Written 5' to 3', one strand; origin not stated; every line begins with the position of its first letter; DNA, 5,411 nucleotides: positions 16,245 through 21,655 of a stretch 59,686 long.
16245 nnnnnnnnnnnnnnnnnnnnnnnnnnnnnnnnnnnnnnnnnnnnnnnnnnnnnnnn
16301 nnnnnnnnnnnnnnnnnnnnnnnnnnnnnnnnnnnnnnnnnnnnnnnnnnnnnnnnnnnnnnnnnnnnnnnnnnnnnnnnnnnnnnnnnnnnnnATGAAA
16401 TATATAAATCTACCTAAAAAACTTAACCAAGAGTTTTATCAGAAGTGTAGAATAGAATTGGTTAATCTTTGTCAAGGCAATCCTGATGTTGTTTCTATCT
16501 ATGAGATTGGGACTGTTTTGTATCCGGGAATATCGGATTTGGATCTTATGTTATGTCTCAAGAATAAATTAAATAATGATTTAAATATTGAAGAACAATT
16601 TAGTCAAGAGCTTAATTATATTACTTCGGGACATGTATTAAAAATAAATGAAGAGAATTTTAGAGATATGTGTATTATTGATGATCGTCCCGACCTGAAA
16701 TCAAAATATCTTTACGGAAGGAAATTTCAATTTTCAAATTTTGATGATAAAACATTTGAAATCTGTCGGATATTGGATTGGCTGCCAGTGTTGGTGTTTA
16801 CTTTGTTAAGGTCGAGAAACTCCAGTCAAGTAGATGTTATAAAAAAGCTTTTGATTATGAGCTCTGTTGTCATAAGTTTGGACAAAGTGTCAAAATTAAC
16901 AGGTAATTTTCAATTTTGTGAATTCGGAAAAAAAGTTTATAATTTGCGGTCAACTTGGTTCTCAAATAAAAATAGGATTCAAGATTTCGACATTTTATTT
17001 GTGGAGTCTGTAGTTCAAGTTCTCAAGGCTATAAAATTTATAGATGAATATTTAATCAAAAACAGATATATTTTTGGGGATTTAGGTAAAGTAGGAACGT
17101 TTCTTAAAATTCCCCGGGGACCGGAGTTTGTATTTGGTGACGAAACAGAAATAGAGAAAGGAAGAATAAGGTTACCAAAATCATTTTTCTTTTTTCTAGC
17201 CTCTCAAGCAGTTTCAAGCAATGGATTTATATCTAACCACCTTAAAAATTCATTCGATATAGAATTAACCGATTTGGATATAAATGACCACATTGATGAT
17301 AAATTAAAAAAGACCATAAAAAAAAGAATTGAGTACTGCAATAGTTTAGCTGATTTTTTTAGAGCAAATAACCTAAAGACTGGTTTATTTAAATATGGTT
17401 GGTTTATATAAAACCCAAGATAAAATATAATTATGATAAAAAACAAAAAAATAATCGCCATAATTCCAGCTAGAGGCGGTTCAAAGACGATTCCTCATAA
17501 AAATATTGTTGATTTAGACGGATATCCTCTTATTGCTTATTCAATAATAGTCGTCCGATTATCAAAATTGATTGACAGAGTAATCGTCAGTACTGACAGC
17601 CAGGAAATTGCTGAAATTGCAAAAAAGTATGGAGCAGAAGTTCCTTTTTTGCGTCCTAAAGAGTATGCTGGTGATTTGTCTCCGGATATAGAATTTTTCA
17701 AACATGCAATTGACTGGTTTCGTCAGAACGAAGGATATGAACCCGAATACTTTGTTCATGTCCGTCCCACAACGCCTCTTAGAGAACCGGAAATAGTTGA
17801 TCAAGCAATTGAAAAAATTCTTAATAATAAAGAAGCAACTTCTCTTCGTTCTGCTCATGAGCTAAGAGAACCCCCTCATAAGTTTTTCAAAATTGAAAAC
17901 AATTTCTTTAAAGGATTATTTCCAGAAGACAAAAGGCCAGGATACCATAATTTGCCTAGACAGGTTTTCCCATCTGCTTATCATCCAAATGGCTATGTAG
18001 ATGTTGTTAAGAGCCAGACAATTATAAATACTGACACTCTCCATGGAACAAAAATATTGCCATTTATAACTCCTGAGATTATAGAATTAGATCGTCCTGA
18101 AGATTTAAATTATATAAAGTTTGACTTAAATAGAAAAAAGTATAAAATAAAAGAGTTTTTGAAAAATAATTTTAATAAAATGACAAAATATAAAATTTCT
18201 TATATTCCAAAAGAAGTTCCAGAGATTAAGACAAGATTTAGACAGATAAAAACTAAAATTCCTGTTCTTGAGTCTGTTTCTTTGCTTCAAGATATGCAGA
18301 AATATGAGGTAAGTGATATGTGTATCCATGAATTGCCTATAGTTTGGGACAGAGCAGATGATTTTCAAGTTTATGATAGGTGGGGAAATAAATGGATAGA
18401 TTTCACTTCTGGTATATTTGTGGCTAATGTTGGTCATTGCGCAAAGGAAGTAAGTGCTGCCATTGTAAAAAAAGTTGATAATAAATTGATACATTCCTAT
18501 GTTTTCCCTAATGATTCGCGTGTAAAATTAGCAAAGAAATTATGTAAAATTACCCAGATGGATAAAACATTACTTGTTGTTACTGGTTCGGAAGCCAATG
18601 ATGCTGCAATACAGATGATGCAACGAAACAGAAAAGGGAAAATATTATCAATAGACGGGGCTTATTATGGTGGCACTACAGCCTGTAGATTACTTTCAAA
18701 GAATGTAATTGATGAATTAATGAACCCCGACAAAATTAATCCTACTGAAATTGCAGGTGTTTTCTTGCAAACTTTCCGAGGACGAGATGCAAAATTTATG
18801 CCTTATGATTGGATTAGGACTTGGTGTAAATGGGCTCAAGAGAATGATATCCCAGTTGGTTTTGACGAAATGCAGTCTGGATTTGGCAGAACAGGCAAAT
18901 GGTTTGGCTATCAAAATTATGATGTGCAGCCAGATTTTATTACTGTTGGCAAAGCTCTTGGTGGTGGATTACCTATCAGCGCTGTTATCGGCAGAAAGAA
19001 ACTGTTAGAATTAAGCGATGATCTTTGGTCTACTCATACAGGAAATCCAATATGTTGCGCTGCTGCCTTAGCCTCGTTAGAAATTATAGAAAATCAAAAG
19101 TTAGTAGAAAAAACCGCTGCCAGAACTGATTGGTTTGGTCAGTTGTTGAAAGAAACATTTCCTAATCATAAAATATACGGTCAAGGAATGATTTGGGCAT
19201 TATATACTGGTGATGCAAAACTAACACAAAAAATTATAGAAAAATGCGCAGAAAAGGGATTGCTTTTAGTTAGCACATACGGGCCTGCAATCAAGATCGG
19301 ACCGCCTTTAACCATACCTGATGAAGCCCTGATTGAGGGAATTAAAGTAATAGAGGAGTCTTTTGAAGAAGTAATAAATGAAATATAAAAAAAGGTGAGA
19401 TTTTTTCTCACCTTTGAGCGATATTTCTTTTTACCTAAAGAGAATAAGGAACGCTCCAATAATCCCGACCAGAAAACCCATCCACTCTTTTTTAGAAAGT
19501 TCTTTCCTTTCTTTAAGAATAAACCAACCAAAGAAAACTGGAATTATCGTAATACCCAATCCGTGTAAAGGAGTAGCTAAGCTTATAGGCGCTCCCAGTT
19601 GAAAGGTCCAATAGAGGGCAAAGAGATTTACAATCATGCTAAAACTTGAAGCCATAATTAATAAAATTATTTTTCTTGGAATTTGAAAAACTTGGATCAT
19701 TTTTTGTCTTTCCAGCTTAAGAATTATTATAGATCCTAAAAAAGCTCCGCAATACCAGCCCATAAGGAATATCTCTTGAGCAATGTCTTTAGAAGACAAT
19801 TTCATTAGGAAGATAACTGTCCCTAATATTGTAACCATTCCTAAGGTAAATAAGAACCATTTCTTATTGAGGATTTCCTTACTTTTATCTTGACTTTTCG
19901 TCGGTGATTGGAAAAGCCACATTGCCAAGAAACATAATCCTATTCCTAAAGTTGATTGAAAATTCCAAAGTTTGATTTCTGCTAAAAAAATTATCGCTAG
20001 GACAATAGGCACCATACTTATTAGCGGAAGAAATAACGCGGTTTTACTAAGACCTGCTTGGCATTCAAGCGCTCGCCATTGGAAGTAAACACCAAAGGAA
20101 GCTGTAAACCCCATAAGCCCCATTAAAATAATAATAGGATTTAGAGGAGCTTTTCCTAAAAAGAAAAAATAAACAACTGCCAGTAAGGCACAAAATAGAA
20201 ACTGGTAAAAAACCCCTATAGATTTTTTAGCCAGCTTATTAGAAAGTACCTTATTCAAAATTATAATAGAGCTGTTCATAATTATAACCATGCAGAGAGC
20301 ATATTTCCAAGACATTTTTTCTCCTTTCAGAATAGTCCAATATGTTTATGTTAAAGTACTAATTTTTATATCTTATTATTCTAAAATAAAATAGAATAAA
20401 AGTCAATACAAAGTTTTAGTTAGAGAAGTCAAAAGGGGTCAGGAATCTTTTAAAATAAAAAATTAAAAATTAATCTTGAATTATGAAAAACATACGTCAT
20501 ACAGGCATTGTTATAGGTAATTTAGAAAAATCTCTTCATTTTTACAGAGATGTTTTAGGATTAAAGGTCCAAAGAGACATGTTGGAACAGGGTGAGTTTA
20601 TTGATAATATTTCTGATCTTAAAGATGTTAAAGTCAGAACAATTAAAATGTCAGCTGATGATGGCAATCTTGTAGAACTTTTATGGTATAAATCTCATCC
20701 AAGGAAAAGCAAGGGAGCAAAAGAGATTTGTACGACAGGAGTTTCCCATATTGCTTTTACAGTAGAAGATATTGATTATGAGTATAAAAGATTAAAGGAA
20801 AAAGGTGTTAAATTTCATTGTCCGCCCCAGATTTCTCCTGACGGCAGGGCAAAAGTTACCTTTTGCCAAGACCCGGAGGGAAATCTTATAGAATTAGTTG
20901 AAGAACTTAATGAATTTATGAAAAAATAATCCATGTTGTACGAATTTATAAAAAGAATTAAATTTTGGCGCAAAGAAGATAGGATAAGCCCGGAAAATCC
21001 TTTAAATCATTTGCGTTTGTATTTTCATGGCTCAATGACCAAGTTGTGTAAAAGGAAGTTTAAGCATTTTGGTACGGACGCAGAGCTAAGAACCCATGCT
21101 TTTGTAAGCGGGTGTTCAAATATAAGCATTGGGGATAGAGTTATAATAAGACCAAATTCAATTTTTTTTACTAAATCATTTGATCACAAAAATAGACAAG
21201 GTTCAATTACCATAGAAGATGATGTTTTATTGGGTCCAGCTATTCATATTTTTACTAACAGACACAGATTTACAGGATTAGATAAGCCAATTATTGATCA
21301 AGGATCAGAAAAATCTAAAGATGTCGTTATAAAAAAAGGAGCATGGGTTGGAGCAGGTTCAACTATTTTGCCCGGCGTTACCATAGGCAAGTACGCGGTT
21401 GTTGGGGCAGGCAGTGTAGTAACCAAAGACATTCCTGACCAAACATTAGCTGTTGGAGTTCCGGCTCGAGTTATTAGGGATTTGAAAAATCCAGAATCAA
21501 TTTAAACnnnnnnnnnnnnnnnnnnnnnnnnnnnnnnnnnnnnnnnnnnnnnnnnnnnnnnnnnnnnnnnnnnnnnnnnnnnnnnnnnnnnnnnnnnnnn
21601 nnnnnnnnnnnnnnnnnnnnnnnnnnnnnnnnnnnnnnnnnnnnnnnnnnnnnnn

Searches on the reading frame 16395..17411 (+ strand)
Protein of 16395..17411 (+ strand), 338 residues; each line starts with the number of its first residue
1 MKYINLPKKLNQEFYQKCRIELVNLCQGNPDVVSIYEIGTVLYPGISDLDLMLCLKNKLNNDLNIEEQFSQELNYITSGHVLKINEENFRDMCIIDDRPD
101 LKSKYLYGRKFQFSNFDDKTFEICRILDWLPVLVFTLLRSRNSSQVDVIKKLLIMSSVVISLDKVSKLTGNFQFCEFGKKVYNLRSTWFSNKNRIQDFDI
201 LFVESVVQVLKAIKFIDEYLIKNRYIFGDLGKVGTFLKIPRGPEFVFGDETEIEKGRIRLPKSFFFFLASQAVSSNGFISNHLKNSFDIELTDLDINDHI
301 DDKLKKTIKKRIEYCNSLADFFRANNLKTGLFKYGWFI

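Call 6: search_protein_families(library=pfam, proteins=[window:16395-17411:+], max_evalue=0.001)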
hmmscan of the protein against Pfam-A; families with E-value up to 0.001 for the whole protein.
window:16395-17411:+ (338 aa): 0 families

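Call 27: search_protein_families(library=pfam, proteins=[window:16395-17411:+], max_evalue=0.05)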
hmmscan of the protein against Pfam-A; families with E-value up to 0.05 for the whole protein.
window:16395-17411:+ (338 aa): 1 family
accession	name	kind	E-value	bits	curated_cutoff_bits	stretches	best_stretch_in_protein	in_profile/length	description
PF00839.22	Cys_rich_FGFR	-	0.043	14.3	22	0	9-61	19-56/58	Cysteine rich repeat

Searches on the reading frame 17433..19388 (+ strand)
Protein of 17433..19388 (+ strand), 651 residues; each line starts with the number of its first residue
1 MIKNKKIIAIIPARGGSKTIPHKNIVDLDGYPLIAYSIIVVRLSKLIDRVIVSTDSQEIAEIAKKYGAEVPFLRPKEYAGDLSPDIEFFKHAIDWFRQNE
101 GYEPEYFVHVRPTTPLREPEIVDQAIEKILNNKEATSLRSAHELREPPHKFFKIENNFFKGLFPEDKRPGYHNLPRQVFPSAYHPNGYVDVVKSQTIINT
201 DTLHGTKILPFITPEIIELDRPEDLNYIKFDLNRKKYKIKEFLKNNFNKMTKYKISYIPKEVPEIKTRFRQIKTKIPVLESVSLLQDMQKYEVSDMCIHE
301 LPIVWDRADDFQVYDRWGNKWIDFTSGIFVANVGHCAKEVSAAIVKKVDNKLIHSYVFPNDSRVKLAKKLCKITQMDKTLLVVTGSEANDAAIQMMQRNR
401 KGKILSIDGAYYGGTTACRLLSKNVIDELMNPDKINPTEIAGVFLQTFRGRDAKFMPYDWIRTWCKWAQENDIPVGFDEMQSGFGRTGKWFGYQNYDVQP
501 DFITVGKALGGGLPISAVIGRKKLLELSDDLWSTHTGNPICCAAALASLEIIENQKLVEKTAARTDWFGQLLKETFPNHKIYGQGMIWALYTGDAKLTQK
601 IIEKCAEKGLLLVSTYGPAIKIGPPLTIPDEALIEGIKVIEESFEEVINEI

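Call 3: search_protein_families(library=pfam, proteins=[window:17433-19388:+], max_evalue=0.01)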
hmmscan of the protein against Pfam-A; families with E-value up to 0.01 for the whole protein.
window:17433-19388:+ (651 aa): 2 families
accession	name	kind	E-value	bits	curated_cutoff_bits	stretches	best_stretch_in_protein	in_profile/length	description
PF00202.27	Aminotran_3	-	2.5e-63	214.6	30.5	2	434-642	185-401/403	Aminotransferase class-III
PF02348.25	CTP_transf_3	-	1.7e-23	84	22.6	1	8-140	1-125/217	Cytidylyltransferase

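Call 4: search_protein_families(library=ncbifam, proteins=[window:17433-19388:+], max_evalue=0.001)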
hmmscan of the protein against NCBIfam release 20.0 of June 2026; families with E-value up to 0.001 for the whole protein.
window:17433-19388:+ (651 aa): 77 families (the best 25 are shown)
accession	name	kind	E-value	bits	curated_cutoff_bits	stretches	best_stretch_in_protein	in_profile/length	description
NF006228.0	PRK08360.1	equivalog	2.9e-63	214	608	2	418-648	184-428/443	aspartate aminotransferase family protein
TIGR00707.1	argD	subfamily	1.1e-62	212.1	410.05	2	438-643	169-379/381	acetylornithine/succinylornithine family transaminase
NF004426.0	PRK05769.1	equivalog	2.5e-62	211.1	552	2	426-647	208-440/441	acetyl ornithine aminotransferase family protein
NF005993.0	PRK08117.1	subfamily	1.5e-57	195.2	574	2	426-648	195-431/433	aspartate aminotransferase family protein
NF006368.0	PRK08593.1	equivalog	4.2e-55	187.2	570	2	438-647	208-432/448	aspartate aminotransferase family protein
NF004714.0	PRK06058.1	subfamily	2e-54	185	639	2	433-646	217-446/447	4-aminobutyrate--2-oxoglutarate transaminase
NF002874.0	PRK03244.1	equivalog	1.2e-53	182.3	457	2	438-646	182-394/399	acetylornithine transaminase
NF005376.0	PRK06918.1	equivalog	1.2e-53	182.1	676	2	433-649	213-446/451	4-aminobutyrate--2-oxoglutarate transaminase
NF002797.0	PRK02936.1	equivalog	2.1e-51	174.8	496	1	302-646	12-379/385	acetylornithine transaminase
TIGR00700.1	GABAtrnsam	equivalog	1.8e-49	168.5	506.65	2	427-643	186-417/420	4-aminobutyrate--2-oxoglutarate transaminase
NF045634.1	LeuMetRace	equivalog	2e-49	168.5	800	2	439-647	204-427/432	leucine/methionine racemase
NF002325.0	PRK01278.1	subfamily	3.1e-48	164.4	372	2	434-647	171-389/395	acetylornithine transaminase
TIGR01885.1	Orn_aminotrans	equivalog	7.9e-48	163.1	378.4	2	436-644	183-401/402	ornithine--oxo-acid transaminase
NF005692.0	PRK07495.1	equivalog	9.9e-48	162.8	724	2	424-648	184-423/425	4-aminobutyrate--2-oxoglutarate transaminase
NF049976.1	AmadipTransam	equivalog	9.2e-47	159.9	650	2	435-646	186-414/416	2-aminoadipate transaminase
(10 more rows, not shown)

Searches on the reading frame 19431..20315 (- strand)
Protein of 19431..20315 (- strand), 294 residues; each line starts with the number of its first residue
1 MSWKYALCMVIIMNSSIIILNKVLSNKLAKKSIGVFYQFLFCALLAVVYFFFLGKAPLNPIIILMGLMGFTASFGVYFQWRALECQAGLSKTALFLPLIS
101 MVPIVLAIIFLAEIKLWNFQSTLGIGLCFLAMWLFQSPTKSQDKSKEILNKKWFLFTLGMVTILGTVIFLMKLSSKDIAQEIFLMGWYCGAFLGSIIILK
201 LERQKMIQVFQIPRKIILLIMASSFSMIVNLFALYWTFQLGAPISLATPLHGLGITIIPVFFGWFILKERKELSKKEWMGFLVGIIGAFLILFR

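Call 4: search_protein_families(library=ncbifam, proteins=[window:19431-20315:-], max_evalue=0.001)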
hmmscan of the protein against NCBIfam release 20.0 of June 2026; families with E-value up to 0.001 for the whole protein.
window:19431-20315:- (294 aa): 0 families

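Call 6: search_protein_families(library=pfam, proteins=[window:19431-20315:-], max_evalue=0.001)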
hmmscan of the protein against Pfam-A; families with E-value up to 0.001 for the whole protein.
window:19431-20315:- (294 aa): 1 family
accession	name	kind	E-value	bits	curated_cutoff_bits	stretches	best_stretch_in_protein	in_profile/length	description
PF00892.27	EamA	-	2.6e-05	24.9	28.2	1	152-292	2-134/135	EamA-like transporter family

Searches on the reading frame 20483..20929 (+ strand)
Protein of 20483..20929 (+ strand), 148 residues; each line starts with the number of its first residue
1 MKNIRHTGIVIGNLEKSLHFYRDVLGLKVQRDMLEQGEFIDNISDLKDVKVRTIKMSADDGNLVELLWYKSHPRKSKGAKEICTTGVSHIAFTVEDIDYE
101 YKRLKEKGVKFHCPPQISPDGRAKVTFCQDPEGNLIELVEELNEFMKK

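Call 3: search_protein_families(library=pfam, proteins=[window:20483-20929:+], max_evalue=0.01)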
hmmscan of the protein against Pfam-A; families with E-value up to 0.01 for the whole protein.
window:20483-20929:+ (148 aa): 6 families
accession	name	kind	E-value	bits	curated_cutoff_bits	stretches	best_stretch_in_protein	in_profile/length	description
PF00903.31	Glyoxalase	-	9.8e-22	78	20.6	1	4-138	2-121/121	Glyoxalase/Bleomycin resistance protein/Dioxygenase superfamily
PF13669.12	Glyoxalase_4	-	2.6e-10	41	27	1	5-113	1-95/109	Glyoxalase/Bleomycin resistance protein/Dioxygenase superfamily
PF12681.13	Glyoxalase_2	-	1.9e-08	34.7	30.1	1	9-142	6-117/118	Glyoxalase-like domain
PF22677.2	Ble-like_N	-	1.9e-05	24.8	24.5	1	9-35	7-34/41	Bleomycin resistance protein-like N-terminal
PF18029.7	Glyoxalase_6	-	0.00047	21.2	23.6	1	14-138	9-105/106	Glyoxalase-like domain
PF13468.12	Glyoxalase_3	-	0.0051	17.3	25.1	0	84-123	75-112/176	Glyoxalase-like domain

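Call 4: search_protein_families(library=ncbifam, proteins=[window:20483-20929:+], max_evalue=0.001)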
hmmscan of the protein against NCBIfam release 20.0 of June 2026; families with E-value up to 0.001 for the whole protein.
window:20483-20929:+ (148 aa): 24 families
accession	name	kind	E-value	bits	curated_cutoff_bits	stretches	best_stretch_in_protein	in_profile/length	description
TIGR00068.2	glyox_I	equivalog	3.5e-15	56.2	120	1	4-141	2-140/143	lactoylglutathione lyase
NF050075.1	SMU1112c_YaeR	equivalog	2.5e-14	53.6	140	1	1-140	1-125/125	SMU1112c/YaeR family gloxylase I-like metalloprotein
TIGR03081.1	metmalonyl_epim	equivalog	3.2e-11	43.9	114.95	1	4-140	2-129/129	methylmalonyl-CoA epimerase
NF008551.0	PRK11478.1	equivalog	4.8e-10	40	148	1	1-140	4-128/129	VOC family protein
NF050074.1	glyox_I_GloA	exception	1.1e-09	38.5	165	1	4-139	2-120/121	lactoylglutathione lyase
NF007629.0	PRK10291.1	equivalog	2.3e-07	30.8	246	1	4-141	3-126/135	lactoylglutathione lyase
TIGR03645.1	glyox_marine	hypoth_equivalog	4e-07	30.2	262.05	1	3-140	4-150/162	lactoylglutathione lyase family protein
NF000496.2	Fos_GSH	equivalog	1.3e-06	28.6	180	1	2-40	3-40/136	fosfomycin resistance glutathione transferase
NF003152.0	PRK04101.1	equivalog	2.8e-06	27.7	171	0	85-138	62-116/139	metallothiol transferase FosB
TIGR02295.1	HpaD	equivalog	8.1e-06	25.2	321.4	0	5-32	6-33/298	3,4-dihydroxyphenylacetate 2,3-dioxygenase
NF000085.1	Fos_BSH_Saur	exception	1.2e-05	25.7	260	0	2-29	3-30/139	FosB1/FosB3 family fosfomycin resistance bacillithiol transferase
TIGR03211.1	catechol_2_3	equivalog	1.8e-05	24.2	320.2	0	3-30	4-31/303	catechol 2,3-dioxygenase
NF040802.1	Fos_BSH_FosY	exception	3e-05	24.3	305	0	85-138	62-116/140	fosfomycin resistance bacillithiol transferase FosY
NF000493.1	Fos_BSH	exception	3.2e-05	24.4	240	0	1-28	1-28/137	FosB/FosD family fosfomycin resistance bacillithiol transferase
NF038306.1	fosM_gen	equivalog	4e-05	24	255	0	68-137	45-114/137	FosM family fosfomycin resistance protein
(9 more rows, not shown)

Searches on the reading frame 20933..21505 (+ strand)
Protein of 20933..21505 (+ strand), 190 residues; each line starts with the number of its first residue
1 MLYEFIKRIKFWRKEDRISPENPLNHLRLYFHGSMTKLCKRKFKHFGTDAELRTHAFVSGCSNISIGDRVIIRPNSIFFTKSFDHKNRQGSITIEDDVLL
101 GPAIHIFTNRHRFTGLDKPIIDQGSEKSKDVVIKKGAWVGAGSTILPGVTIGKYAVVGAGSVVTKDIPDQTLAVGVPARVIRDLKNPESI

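Call 3: search_protein_families(library=pfam, proteins=[window:20933-21505:+], max_evalue=0.01)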
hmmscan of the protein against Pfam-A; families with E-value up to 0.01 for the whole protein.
window:20933-21505:+ (190 aa): 2 families
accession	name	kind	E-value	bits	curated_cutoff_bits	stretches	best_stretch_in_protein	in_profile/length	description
PF00132.30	Hexapep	-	2.5e-14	52.7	27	1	130-165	1-36/36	Bacterial transferase hexapeptide (six repeats)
PF14602.12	Hexapep_2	-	7.9e-08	32.3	27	1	132-165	3-34/34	Hexapeptide repeat of succinyl-transferase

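Call 4: search_protein_families(library=ncbifam, proteins=[window:20933-21505:+], max_evalue=0.001)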
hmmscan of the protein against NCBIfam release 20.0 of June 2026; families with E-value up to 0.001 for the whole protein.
window:20933-21505:+ (190 aa): 44 families (the best 25 are shown)
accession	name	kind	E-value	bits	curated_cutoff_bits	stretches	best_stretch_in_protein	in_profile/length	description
NF007076.0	PRK09527.1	equivalog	4.6e-21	75.2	347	1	35-186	47-187/203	galactoside O-acetyltransferase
NF007240.0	PRK09677.1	equivalog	2.8e-19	69.4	243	1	44-184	48-184/192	putative lipopolysaccharide biosynthesis O-acetyl transferase WbbJ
NF007499.0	PRK10092.1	equivalog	3e-19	69.5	314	1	91-184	93-183/183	maltose O-acetyltransferase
TIGR03570.1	NeuD_NnaD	subfamily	8e-18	64.8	160.8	1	128-179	151-202/202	NeuD/PglB/VioB family sugar acetyltransferase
NF041874.1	EPS_EpsC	equivalog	6e-17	61.9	150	1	126-183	108-166/168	serine O-acetyltransferase EpsC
NF007797.0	PRK10502.1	subfamily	2e-16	60.1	192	1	91-183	92-178/183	WcaF family extracellular polysaccharide biosynthesis acetyltransferase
TIGR03308.1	phn_thr-fam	hypoth_equivalog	5.1e-16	59.1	201.65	1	126-183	104-161/204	phosphonate metabolim protein, transferase hexapeptide repeat family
NF058585.1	HptprglPActTf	PfamEq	8.4e-16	58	300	1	130-185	106-161/172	heptaprenylglyceryl phosphate O-acetyltransferase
NF050158.1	CarbAnhydGPos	equivalog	1.5e-15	57.3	250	1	131-186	88-145/172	gamma carbonic anhydrase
TIGR03532.1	DapD_Ac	equivalog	2.3e-14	53.6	231.75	1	128-186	158-216/231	2,3,4,5-tetrahydropyridine-2,6-dicarboxylate N-acetyltransferase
NF038307.1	EPS_acetyl_HpsU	equivalog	3.2e-12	46.4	305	1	112-180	106-174/178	hormogonium polysaccharide biosynthesis acetyltransferase HpsU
NF008349.0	PRK11132.1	equivalog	2.8e-11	43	397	1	132-182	195-245/273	serine O-acetyltransferase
NF000311.1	Vat_ABCDEFH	equivalog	3.8e-11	42.9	300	1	129-186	109-166/201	Vat family streptogramin A O-acetyltransferase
TIGR01172.1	cysE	equivalog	6.9e-11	42.4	210.65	1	131-179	114-162/162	serine O-acetyltransferase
TIGR04008.1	WcaF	equivalog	1.1e-10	41.6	326.3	1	126-183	120-177/180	colanic acid biosynthesis acetyltransferase WcaF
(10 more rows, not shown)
